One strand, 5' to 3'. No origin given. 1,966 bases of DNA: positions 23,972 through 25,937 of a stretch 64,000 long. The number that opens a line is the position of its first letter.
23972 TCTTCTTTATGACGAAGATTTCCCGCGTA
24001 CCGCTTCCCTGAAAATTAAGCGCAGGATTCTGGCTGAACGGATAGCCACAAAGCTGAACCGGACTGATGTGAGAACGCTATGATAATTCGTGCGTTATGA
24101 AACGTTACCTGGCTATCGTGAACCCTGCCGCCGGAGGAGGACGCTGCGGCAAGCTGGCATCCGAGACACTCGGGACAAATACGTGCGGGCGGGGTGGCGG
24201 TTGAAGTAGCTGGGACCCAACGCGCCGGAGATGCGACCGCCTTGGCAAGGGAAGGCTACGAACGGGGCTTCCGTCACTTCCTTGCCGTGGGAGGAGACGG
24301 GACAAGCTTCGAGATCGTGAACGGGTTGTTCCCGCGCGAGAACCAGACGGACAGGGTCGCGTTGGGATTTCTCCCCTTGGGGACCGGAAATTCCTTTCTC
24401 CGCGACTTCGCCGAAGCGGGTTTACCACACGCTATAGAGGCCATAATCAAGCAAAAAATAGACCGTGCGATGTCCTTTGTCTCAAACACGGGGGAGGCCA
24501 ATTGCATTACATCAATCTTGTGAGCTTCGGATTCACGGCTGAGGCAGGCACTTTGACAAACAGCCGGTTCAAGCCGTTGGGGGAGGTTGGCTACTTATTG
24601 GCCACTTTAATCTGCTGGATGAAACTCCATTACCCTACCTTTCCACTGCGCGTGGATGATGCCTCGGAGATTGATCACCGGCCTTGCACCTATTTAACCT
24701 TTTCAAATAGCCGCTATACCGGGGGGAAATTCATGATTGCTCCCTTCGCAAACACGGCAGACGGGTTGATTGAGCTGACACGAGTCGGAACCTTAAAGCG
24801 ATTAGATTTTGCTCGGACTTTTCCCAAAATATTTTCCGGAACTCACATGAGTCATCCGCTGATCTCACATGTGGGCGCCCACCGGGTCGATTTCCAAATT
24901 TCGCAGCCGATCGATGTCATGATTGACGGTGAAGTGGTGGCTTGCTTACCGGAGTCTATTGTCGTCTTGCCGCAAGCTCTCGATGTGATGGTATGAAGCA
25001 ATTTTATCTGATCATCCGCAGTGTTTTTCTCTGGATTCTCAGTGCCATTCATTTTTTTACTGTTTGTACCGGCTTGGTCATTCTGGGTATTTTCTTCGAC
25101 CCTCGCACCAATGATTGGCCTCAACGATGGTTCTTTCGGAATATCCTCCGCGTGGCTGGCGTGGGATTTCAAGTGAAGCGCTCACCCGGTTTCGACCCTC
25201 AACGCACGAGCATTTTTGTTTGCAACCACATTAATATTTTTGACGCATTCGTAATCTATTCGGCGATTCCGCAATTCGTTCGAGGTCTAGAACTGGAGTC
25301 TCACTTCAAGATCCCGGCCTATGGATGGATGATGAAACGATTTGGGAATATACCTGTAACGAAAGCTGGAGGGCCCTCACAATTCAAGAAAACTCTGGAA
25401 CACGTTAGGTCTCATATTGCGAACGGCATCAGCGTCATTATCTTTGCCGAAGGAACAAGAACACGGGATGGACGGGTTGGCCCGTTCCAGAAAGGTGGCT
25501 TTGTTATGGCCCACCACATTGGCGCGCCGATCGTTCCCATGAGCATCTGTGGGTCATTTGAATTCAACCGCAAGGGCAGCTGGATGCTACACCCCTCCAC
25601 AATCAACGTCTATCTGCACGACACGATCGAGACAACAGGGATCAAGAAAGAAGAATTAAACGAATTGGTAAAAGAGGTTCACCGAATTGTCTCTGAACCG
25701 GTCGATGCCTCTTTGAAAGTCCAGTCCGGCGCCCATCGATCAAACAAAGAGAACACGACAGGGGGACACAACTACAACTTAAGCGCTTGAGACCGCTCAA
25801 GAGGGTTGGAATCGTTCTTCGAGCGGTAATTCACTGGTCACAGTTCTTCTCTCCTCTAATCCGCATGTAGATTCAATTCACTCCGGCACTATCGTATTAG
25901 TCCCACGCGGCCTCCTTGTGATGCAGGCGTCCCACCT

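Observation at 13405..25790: Eleven-gene lipid cluster resembling a disassembled ElbD-type ether-lipid module (acyl-CoA ligase, ACP, thioester reductase, AGPAT) plus lipid kinase and ICMT-like methyltransferase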

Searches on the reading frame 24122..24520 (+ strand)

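Call 8: search_protein_families(library=pfam, proteins=[window:24122-24520:+], max_evalue=0.01)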
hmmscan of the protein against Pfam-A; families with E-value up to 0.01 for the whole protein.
window:24122-24520:+ (133 aa): 1 family
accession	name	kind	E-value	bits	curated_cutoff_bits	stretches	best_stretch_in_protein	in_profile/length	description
PF00781.29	DAGK_cat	-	9.7e-19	67.6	23.6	1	19-115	25-119/125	Diacylglycerol kinase catalytic domain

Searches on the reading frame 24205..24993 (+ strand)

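Call 8: search_protein_families(library=pfam, proteins=[window:24205-24993:+], max_evalue=0.01)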
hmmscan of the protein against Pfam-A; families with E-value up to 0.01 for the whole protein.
window:24205-24993:+ (263 aa): 1 family
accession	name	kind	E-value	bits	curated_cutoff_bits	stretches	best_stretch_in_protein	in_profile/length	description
PF19279.4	YegS_C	-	4.9e-27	95.1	27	1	105-262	2-157/158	YegS C-terminal NAD kinase beta sandwich-like domain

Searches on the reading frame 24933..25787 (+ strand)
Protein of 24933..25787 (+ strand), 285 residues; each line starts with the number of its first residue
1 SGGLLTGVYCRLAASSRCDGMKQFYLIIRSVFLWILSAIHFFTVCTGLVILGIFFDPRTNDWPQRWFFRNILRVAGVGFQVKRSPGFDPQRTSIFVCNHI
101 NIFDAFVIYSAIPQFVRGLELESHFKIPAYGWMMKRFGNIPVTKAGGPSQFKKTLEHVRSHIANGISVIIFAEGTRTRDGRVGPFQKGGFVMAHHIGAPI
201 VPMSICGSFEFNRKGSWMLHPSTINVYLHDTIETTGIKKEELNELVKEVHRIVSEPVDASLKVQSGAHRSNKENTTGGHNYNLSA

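Call 8: search_protein_families(library=pfam, proteins=[window:24933-25787:+], max_evalue=0.01)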
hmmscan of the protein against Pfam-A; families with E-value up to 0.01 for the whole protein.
window:24933-25787:+ (285 aa): 1 family
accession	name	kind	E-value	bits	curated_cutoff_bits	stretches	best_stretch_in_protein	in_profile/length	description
PF01553.26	Acyltransferase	-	2.5e-20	73.1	23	1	90-205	13-131/132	Acyltransferase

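Call 23: search_protein_families(library=ncbifam, proteins=[window:24993-25787:+], max_evalue=0.001)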
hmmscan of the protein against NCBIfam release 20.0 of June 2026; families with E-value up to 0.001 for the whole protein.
window:24993-25787:+ (265 aa): 6 families
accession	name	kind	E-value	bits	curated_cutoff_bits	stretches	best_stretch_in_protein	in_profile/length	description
TIGR00530.1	AGP_acyltrn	subfamily_domain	2.3e-20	72.7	102.95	1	59-185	2-129/130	1-acylglycerol-3-phosphate O-acyltransferase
NF006386.0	PRK08633.1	equivalog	6.2e-18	63.9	1221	1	72-189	442-555/1147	acyl-[ACP]--phospholipid O-acyltransferase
NF011593.0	PRK15018.1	equivalog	1e-11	45.1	501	1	11-234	4-226/245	1-acylglycerol-3-phosphate O-acyltransferase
NF052553.1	LyOrLpactfOlsABRUA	equivalog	2.2e-06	27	300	1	14-174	12-165/263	lyso-ornithine lipid O-acyltransferase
NF052552.1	LyOrLpactfOlsARHOCB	equivalog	6.1e-05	22.1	300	1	44-170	62-181/271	lyso-ornithine lipid O-acyltransferase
NF005291.0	PRK06814.1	equivalog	0.00047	18.1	1349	1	13-188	401-566/1140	acyl-[ACP]--phospholipid O-acyltransferase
